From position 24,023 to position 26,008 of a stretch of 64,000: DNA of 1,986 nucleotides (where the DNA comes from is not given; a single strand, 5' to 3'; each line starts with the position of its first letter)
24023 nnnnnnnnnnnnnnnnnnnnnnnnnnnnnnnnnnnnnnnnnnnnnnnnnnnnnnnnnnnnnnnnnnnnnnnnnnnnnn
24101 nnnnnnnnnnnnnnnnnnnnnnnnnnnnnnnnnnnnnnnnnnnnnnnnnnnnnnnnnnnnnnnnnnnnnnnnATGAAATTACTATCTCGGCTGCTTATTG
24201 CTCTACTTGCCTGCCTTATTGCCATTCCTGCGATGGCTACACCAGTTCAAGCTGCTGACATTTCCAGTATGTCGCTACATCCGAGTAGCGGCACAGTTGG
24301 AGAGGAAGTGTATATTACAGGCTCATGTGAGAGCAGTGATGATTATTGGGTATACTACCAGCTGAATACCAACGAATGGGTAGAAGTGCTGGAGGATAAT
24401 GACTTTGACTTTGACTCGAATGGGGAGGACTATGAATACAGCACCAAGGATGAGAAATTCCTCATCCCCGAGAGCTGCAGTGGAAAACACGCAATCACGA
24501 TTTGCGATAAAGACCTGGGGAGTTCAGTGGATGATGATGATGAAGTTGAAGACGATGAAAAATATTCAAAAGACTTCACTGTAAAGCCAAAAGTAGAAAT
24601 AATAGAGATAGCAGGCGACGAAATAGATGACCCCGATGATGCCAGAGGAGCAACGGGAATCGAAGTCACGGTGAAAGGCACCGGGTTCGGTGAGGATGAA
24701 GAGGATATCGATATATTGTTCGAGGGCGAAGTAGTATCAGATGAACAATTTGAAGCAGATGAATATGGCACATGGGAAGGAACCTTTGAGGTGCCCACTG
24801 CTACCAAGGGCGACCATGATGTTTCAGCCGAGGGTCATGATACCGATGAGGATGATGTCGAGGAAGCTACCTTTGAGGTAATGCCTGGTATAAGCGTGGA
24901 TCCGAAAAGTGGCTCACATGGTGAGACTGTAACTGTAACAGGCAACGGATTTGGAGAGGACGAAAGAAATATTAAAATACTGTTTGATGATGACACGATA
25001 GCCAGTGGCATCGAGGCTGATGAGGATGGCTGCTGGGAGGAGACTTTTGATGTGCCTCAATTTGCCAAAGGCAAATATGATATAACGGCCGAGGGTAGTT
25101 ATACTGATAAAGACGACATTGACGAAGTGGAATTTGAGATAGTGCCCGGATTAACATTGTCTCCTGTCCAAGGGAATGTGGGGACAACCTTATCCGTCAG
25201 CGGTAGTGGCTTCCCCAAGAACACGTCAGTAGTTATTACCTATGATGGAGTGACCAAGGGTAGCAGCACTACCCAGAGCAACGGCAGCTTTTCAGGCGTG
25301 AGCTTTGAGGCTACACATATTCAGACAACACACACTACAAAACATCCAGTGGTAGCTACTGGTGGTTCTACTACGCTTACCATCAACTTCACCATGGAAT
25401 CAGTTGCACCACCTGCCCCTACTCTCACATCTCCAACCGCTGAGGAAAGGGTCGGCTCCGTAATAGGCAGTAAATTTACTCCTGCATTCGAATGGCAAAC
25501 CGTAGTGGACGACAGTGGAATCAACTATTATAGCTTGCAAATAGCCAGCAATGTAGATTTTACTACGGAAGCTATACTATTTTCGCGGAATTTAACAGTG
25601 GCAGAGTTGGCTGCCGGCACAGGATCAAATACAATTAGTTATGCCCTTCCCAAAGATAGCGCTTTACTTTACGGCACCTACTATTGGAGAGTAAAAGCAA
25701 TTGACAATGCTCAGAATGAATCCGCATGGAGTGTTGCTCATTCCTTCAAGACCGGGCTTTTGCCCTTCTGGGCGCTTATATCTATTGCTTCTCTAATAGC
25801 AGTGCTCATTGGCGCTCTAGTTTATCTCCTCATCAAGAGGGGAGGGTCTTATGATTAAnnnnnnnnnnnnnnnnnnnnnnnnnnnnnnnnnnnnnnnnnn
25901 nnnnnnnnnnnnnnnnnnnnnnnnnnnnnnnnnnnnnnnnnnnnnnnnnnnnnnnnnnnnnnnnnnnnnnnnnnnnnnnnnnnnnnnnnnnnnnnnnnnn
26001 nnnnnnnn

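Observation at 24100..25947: Acidic IPT/TIG-repeat surface protein immediately upstream of the tubulin-like gene, with a shared upstream motif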

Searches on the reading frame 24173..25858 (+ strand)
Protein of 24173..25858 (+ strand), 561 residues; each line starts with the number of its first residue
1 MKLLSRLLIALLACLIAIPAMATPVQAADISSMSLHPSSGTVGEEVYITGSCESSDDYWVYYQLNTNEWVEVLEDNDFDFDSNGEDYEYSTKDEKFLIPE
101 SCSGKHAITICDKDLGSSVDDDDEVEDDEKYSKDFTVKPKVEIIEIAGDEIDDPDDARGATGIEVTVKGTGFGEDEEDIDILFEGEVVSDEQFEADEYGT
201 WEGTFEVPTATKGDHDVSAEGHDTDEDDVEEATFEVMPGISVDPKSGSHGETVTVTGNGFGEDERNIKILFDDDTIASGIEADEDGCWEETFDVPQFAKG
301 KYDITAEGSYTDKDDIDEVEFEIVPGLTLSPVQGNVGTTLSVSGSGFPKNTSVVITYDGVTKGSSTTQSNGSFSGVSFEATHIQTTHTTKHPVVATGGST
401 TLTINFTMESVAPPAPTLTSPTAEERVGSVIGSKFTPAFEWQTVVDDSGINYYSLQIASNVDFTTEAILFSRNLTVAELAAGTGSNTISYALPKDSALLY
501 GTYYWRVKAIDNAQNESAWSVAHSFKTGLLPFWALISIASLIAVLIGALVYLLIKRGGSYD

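Call 3: search_protein_families(library=pfam, proteins=[window:24173-25858:+], max_evalue=0.01)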
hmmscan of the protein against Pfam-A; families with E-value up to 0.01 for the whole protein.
window:24173-25858:+ (561 aa): 4 families
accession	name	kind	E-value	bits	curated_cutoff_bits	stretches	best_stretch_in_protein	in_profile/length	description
PF01833.30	TIG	-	3.4e-15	56.3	20.9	2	241-277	5-43/84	IPT/TIG domain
PF25788.1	Ig_Rha78A_N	-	3.2e-06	27.8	27.4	1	435-530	18-104/105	Rha78A-like, N-terminal immunoglobulin domain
PF25675.1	Phage_nozzle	-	0.0031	16.2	27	1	33-76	254-298/794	Bacteriophage nozzle protein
PF01835.25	MG2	-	0.0058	17.4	32.8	0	185-236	45-96/96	MG2 domain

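Call 9: find_homologous_proteins(query=window:24173-25858:+)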
Query window:24173-25858:+ (561 aa): 158 proteins with E <= 0.001 among 8000 candidates; the best 120 are listed.
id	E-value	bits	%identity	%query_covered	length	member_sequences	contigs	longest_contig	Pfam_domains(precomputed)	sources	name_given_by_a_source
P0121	0.0e+0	1163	92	100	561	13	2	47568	PF01833.31,PF25788.3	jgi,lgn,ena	-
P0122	0.0e+0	1072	86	100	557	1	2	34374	PF01833.31,PF25788.3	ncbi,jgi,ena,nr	ncbi:MAG: hypothetical protein J7L19_06690 [Dehalococcoidia bacterium]|nr:hypothetical protein [Deha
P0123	0.0e+0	1010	80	100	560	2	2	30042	PF01833.31,PF25788.3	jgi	-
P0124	1.7e-293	993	80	100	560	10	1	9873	PF01833.31,PF25788.3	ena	-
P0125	6.1e-288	974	76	100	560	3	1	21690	PF01833.31,PF25788.3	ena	-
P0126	1.4e-228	778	66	100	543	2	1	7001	PF01833.31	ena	-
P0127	5.3e-213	727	62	100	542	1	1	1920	PF01833.31,PF25788.3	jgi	-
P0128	1.4e-201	689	60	100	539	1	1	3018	PF01833.31,PF14292.13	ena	-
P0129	2.9e-200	685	57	100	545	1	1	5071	PF01833.31,PF25788.3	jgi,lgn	-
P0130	1.3e-193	663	56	100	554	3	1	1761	PF01833.31,PF19077.7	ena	-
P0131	3.9e-192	658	59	99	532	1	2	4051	PF01833.31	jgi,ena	-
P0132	4.0e-186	638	57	100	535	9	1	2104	PF01833.31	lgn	-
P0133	5.2e-170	585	55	100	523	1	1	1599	PF01833.31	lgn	-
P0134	1.5e-169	584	51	99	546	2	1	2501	PF01833.31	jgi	-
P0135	6.4e-165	568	51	100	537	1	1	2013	PF01833.31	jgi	jgi:hypothetical protein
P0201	7.1e-108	380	39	100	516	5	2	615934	PF01833.31,PF17957.8,PF25788.3,PF19077.7,PF17936.8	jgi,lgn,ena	-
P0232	8.0e-95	337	39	100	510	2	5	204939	PF01833.31,PF25788.3,PF19077.7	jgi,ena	jgi:hypothetical protein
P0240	6.7e-89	317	37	100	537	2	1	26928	PF01833.31,PF13620.13,PF19077.7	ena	-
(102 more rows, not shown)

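Call 20: search_solved_structures(query=window:24173-25858:+, max_evalue=0.01)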
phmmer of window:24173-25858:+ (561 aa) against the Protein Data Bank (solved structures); distinct sequences matched with E-value up to 0.01: 0.

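Call 42: list_cluster_members(proteins=[window:24173-25855:+, window:25948-27120:+, L070:5894-7792:+, L070:8001-9176:+, L068:5703-6875:+])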
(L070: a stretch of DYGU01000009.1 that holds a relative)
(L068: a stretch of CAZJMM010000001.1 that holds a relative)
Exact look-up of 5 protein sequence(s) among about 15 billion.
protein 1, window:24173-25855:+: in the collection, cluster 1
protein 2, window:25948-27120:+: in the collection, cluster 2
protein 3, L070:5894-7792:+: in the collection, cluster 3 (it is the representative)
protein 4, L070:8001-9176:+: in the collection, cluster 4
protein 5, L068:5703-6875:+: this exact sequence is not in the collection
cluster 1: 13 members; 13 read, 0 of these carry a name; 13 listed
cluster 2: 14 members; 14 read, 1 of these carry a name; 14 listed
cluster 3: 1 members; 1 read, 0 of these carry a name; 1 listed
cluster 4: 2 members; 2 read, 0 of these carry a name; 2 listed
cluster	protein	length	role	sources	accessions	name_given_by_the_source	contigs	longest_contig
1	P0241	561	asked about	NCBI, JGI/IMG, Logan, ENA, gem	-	-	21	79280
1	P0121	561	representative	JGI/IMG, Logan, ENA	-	-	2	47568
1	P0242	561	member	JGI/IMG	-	-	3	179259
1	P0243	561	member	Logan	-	-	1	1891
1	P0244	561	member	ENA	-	-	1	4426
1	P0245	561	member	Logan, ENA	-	-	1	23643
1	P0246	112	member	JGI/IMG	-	-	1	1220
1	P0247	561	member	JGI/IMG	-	-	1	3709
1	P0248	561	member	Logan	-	-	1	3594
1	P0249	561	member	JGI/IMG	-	-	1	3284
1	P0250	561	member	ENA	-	-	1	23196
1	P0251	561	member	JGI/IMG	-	-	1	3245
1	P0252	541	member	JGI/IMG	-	-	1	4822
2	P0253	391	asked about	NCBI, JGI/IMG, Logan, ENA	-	-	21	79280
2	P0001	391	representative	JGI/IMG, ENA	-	-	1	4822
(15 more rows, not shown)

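Call 46: predict_structure(alignment_id=A2)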
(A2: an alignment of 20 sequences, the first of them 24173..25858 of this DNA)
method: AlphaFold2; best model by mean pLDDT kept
length: 561 residues; sequences in the alignment: 20
mean_pLDDT: 86.2   pTM: 0.60
mean pLDDT of the five models: 86.2, 85.9, 85.8, 85.0, 83.9
residues with pLDDT >= 90: 312; 70-90: 189; 50-70: 45; < 50: 15
segments of 3 or more residues with pLDDT < 50: 19-28, 558-561
pLDDT, mean of each block of 10 residues (from residue 1): 62 59 44 91 94 86 89 89 84 93 92 87 82 93 94 91 94 93 93 92 94 95 92 95 94 95 94 94 94 93 94 93 94 87 93 92 93 91 67 90 88 89 66 75 86 90 86 87 83 78 90 86 79 70 85 62 37
secondary structure, 60 per line:
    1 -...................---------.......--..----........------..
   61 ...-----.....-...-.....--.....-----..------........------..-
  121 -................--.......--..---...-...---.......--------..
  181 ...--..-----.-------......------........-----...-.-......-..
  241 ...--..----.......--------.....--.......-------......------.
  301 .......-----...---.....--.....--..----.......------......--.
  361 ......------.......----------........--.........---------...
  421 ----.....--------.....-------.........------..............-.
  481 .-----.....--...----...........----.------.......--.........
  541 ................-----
elements in order: H2-20 E30-36 E45-52 E59-63 E69-73 E79-83 E86-90 E104-111 H122-128 E129-137 E140-146 E158-160 E164-170 E179-183 E201-206 E213-220 E232-237 E239-243 E252-258 E267-271 E274-280 E288-293 E300-307 E319-323 E326-330 E339-345 E352-357 E360-366 E373-379 E390-397 E400-408 E418-420 E425-429 E438-442 E450-458 E468-475 E487-491 E501-511 E523-529 H532-556

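Call 49: fold_search(model_id=the predicted structure, library=pdb)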
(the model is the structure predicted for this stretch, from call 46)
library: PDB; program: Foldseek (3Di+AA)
matches with E <= 10: 1890; with E <= 0.001: 363
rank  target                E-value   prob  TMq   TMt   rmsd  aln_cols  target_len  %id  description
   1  6grt_A                1.7e-14  1.00  0.15  0.14  22.7       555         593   14  Paired immunoglobulin-like receptor B (PirB) or Leukocyte immunoglobulin-like receptor subfamily B member 3 (LILRB3) f (released 2019-02-06)
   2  6grq_A                7.9e-14  1.00  0.14  0.15  22.5       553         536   13  Paired immunoglobulin-like receptor B (PirB) or Leukocyte immunoglobulin-like receptor subfamily B member 3 (LILRB3) f (released 2019-02-06)
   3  6grt_B                1.1e-13  1.00  0.15  0.14  22.6       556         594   14  Paired immunoglobulin-like receptor B (PirB) or Leukocyte immunoglobulin-like receptor subfamily B member 3 (LILRB3) f (released 2019-02-06)
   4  6grs_B                1.1e-12  1.00  0.16  0.16  25.3       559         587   13  Paired immunoglobulin-like receptor B (PirB) or Leukocyte immunoglobulin-like receptor subfamily B member 3 (LILRB3) f (released 2019-02-06)
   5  3dmk_A                1.2e-12  1.00  0.17  0.15  45.2       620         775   10  Crystal structure of Down Syndrome Cell Adhesion Molecule (DSCAM) isoform 1.30.30, N-terminal eight Ig domains (released 2008-10-07)
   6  3b43                  1.9e-12  1.00  0.15  0.15  24.6       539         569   10  I-band fragment I65-I70 from titin (released 2008-01-22)
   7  8uin_A                2.0e-12  1.00  0.15  0.14  40.2       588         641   12  Structure of the C3bBb-albicin complex (released 2024-05-08)
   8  8uh2_A                2.2e-12  1.00  0.15  0.13  40.3       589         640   12  Complex of C3b with the inhibitor albicin (released 2024-05-08)
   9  9u5z_E                2.7e-12  1.00  0.18  0.09  42.0       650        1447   11  C3 convertases zymogen C4b2 in activation state (released 2026-01-14)
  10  7ptp_A                4.5e-12  1.00  0.17  0.15  22.2       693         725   11  In-situ structure of pentameric S-layer protein (released 2021-12-15)
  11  7sqc_2A               5.5e-12  1.00  0.20  0.16  25.0       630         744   12  Ciliary C1 central pair apparatus isolated from Chlamydomonas reinhardtii (released 2022-04-13)
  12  7q5z                  7.4e-12  1.00  0.14  0.08  42.6       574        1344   12  Cryo-EM structure of native human A2ML1 (released 2022-04-20)
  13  7sqc_2B               8.5e-12  1.00  0.18  0.15  25.5       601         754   12  Ciliary C1 central pair apparatus isolated from Chlamydomonas reinhardtii (released 2022-04-13)
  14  7q1y_A                1.2e-11  1.00  0.14  0.08  42.0       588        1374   10  X-ray structure of human A2ML1 (released 2022-04-20)
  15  7som_D                1.3e-11  1.00  0.15  0.08  20.5       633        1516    9  Ciliary C2 central pair apparatus isolated from Chlamydomonas reinhardtii (released 2022-04-13)
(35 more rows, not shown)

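Call 50: search_protein_families(library=ncbifam, proteins=[window:24173-25858:+], max_evalue=0.01)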
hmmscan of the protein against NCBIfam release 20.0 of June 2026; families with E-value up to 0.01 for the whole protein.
window:24173-25858:+ (561 aa): 4 families
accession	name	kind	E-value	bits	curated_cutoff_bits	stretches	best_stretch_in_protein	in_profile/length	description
NF058592.1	GxPGS_dom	subfamily_domain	1.2e-12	47.6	45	2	327-374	1-48/65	PGS family Ig-like domain-containing protein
NF033510.3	Ca_tandemer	repeat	8.2e-07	29.3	50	1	336-396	29-87/96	Ca2+-stabilized repeat-containing adhesin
NF041572.1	rhamnosid_Flavobac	equivalog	0.0012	17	1800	1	485-530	92-135/946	alpha-L-rhamnosidase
NF040680.1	chromo_anti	equivalog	0.002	18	86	0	237-262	22-48/133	enediyne antibiotic chromoprotein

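Call 51: find_encoding_contigs(protein=P0201, flank=6000, max_places=2)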
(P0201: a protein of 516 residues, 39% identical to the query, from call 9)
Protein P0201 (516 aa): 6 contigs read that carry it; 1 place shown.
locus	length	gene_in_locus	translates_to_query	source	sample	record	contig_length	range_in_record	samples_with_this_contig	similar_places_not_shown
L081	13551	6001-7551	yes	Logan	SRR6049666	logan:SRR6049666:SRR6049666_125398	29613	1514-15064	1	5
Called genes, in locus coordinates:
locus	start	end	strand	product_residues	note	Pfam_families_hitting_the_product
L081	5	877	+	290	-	PF18998:Flg_new_2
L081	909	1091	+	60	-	-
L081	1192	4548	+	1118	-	-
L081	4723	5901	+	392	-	PF00091:Tubulin, PF21011:CetZ_C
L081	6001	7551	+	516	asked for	PF01833:TIG (faint), PF17957:Big_7 (faint), PF19077:Big_13 (faint), PF17936:Big_6 (faint), PF25788:Ig_Rha78A_N (weak)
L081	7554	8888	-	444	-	-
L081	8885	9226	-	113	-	-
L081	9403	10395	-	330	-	PF01384:PHO4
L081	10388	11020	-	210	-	PF01865:PhoU_div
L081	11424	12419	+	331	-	PF13353:Fer4_12 (faint), PF04055:Radical_SAM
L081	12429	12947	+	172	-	PF01871:AMMECR1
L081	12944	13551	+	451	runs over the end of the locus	PF05496:RuvB_N, PF13191:AAA_16 (faint), PF00004:AAA, PF07728:AAA_5 (faint), PF13173:AAA_14, PF16193:AAA_assoc_2, PF12002:MgsA_C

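Call 52: find_encoding_contigs(protein=P0232, flank=6000, max_places=2)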
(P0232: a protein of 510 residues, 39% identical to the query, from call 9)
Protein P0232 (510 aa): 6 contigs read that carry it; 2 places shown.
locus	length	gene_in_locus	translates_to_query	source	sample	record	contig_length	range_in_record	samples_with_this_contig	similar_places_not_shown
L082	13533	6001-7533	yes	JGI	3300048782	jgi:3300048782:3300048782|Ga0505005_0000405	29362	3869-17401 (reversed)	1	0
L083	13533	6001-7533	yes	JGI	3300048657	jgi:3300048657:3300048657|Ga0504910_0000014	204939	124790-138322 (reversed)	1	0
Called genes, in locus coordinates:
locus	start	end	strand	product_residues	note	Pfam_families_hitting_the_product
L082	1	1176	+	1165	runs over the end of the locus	-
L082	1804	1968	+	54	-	-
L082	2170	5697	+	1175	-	-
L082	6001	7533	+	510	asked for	PF01833:TIG (faint), PF19077:Big_13 (faint), PF25788:Ig_Rha78A_N (weak)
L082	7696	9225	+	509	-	PF01833:TIG (faint), PF16640:Big_3_5 (faint), PF19077:Big_13 (faint), PF25788:Ig_Rha78A_N (weak)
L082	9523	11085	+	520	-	PF01833:TIG (faint)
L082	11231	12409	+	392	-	PF00091:Tubulin, PF21011:CetZ_C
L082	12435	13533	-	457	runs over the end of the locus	PF17289:Terminase_6C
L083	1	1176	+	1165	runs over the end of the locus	-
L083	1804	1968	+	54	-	-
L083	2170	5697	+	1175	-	-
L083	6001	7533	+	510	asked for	PF01833:TIG (faint), PF19077:Big_13 (faint), PF25788:Ig_Rha78A_N (weak)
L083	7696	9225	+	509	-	PF01833:TIG (faint), PF16640:Big_3_5 (faint), PF19077:Big_13 (faint), PF25788:Ig_Rha78A_N (weak)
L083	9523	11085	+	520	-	PF01833:TIG (faint)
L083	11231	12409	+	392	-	PF00091:Tubulin, PF21011:CetZ_C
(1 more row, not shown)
